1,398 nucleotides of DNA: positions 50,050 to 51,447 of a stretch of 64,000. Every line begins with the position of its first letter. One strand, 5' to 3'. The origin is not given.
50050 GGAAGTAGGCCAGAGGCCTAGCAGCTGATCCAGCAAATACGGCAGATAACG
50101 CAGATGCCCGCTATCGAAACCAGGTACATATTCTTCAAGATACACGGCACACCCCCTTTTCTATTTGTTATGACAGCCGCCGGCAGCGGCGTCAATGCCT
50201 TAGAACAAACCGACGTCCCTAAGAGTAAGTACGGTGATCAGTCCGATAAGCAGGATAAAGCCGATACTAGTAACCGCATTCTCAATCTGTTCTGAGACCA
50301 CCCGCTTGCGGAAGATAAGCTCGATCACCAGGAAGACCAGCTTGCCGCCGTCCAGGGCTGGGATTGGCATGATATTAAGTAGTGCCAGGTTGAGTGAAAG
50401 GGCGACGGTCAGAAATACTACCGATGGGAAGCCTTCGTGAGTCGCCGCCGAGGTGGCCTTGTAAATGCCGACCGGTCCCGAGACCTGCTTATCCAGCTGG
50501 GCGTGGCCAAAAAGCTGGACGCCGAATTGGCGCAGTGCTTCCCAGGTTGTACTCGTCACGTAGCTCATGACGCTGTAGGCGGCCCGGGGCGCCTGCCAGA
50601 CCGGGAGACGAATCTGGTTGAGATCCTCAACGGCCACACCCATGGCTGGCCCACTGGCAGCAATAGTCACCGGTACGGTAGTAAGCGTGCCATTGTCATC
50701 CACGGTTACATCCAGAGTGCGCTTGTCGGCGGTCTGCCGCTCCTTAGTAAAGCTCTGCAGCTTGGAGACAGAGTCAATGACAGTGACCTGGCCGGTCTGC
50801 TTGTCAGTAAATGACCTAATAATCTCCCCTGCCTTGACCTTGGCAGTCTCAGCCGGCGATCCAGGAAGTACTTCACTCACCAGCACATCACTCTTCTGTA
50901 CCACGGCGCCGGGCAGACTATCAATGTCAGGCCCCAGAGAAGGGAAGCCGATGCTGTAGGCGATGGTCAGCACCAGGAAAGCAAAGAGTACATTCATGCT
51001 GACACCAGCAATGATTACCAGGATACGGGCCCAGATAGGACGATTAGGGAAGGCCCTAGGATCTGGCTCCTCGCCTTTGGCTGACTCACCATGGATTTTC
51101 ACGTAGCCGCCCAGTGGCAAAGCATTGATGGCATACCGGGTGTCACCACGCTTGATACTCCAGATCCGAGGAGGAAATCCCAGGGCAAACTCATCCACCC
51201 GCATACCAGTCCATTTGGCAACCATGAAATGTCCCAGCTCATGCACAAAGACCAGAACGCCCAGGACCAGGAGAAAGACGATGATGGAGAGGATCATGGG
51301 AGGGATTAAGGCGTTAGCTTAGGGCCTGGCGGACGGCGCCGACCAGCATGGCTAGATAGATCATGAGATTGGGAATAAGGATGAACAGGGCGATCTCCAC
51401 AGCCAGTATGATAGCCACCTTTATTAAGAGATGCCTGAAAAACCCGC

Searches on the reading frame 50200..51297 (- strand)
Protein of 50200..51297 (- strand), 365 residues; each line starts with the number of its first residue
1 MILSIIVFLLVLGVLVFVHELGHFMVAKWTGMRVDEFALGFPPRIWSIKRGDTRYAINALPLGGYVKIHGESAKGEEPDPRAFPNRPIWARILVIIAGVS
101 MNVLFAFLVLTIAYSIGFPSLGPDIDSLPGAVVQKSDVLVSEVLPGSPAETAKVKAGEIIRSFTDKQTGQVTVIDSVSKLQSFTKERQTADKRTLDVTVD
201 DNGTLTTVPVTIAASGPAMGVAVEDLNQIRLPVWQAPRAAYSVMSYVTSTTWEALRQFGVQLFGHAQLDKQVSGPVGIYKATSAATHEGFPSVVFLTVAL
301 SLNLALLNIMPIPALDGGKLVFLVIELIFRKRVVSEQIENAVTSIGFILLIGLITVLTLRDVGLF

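Call 93: search_protein_families(library=pfam, proteins=[window:50200-51297:-], max_evalue=0.0001)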
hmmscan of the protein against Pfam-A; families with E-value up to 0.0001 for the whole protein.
window:50200-51297:- (365 aa): 1 family
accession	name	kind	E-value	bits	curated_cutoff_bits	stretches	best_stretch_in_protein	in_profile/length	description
PF02163.28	Peptidase_M50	-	3.8e-57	193.6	27.2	1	8-352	2-220/221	Peptidase family M50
